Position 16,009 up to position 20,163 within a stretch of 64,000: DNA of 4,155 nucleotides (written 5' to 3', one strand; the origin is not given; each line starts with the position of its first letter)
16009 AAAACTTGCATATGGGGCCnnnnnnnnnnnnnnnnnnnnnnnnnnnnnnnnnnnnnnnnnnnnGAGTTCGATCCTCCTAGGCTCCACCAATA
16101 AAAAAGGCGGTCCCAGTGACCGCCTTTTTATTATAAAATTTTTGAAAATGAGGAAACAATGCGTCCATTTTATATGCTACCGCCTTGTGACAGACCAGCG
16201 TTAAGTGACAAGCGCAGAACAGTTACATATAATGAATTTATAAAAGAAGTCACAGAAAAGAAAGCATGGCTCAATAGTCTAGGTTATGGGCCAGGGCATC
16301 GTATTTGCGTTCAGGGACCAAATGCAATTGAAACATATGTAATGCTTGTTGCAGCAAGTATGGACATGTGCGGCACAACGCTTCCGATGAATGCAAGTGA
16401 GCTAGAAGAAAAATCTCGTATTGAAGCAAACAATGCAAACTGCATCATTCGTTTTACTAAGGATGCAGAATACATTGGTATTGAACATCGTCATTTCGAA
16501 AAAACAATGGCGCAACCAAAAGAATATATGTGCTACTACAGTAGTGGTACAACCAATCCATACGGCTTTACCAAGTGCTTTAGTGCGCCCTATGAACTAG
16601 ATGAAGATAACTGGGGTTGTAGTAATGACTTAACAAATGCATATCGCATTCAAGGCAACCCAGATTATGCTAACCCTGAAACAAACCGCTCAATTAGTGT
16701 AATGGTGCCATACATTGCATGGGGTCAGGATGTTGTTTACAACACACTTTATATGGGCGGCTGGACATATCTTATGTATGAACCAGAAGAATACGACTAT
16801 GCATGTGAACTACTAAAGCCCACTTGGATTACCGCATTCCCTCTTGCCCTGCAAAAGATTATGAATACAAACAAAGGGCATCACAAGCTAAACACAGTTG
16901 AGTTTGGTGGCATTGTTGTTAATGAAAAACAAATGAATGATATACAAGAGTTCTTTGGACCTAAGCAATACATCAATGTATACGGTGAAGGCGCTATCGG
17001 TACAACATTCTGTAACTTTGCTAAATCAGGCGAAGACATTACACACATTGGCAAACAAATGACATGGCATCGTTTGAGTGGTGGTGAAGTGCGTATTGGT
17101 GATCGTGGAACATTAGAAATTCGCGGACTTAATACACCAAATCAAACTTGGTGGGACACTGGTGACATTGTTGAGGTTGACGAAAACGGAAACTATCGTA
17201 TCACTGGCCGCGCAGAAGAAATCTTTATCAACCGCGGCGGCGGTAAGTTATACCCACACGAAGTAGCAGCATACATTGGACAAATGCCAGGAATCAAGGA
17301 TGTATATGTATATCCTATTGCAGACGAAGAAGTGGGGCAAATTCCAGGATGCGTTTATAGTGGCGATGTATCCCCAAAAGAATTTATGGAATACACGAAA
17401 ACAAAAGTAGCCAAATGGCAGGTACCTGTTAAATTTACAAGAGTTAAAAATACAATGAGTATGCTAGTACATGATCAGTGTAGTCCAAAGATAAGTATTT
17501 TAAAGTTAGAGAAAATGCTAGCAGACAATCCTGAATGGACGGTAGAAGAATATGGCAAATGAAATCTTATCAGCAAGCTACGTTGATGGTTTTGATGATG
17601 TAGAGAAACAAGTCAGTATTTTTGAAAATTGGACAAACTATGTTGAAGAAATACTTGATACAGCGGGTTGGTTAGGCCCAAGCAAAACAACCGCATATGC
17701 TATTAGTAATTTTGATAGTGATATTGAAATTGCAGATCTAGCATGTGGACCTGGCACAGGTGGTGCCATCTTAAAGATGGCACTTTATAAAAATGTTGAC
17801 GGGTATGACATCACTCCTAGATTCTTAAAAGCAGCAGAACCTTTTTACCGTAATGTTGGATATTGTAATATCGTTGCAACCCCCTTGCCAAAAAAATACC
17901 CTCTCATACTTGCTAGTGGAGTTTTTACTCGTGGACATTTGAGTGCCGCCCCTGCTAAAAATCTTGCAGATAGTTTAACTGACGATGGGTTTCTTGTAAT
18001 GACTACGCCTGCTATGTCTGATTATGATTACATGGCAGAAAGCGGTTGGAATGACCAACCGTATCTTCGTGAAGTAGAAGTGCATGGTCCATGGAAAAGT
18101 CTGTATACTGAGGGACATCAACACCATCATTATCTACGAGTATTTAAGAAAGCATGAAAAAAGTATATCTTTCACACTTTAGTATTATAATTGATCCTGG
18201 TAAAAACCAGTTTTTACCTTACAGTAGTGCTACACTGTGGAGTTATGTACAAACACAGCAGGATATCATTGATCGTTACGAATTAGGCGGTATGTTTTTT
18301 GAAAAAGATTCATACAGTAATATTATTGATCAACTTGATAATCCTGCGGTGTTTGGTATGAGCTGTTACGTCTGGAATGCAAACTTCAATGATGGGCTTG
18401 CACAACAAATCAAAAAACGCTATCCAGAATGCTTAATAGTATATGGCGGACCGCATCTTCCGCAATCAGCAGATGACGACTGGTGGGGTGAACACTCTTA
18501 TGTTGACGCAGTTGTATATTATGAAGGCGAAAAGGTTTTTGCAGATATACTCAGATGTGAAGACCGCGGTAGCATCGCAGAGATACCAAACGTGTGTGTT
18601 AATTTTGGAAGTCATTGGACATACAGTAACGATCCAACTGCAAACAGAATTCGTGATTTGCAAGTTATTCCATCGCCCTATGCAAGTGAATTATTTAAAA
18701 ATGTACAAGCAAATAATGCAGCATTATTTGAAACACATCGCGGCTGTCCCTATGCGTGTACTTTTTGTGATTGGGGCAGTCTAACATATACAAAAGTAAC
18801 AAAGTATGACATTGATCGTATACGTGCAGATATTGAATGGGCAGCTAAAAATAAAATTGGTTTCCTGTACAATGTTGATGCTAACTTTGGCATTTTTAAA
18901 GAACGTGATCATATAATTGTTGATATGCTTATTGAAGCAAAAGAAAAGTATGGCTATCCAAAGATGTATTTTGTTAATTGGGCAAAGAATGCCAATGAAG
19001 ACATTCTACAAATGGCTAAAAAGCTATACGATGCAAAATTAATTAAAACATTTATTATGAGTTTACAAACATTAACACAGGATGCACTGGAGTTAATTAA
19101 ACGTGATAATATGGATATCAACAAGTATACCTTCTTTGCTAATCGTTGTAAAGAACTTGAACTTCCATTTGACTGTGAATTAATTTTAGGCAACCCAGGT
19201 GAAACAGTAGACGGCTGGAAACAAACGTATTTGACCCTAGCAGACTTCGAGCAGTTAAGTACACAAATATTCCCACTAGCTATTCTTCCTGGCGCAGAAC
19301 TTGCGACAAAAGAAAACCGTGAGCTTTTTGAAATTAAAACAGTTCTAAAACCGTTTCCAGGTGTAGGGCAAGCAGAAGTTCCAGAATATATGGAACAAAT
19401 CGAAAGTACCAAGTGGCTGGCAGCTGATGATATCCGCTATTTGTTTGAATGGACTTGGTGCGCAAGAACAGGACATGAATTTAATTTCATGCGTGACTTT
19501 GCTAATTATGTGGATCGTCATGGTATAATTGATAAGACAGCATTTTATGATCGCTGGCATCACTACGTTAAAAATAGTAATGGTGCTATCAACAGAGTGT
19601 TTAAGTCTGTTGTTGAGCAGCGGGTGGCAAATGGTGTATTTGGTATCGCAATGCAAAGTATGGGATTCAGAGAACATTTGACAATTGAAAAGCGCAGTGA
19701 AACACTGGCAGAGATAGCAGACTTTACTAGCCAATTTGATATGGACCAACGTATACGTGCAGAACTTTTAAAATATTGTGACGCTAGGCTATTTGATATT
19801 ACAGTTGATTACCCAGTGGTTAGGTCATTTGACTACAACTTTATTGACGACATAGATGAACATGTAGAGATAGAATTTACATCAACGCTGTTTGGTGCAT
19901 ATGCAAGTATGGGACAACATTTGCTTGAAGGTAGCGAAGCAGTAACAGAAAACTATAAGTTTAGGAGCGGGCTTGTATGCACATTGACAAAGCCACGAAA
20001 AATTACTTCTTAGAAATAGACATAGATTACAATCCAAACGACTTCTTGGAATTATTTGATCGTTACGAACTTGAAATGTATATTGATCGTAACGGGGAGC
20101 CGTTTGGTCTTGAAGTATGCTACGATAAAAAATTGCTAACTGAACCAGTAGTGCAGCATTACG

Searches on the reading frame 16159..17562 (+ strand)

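Call 12: search_protein_families(library=pfam, proteins=[window:16159-17562:+])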
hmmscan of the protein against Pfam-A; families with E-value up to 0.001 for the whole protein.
window:16159-17562:+ (467 aa): 1 family
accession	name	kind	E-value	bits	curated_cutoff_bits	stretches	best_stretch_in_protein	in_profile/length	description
PF00501.34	AMP-binding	-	8.8e-15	54.8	29.9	1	10-316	9-358/384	AMP-binding enzyme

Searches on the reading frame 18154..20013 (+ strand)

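Call 12: search_protein_families(library=pfam, proteins=[window:18154-20013:+])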
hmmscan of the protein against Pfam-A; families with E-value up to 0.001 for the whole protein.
window:18154-20013:+ (619 aa): 2 families
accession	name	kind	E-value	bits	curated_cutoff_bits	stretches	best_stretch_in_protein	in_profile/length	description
PF04055.27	Radical_SAM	-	1.1e-06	29.3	29.5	1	194-359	3-163/166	Radical SAM superfamily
PF02310.24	B12-binding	-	4.2e-06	27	32.1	1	50-132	39-120/121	B12 binding domain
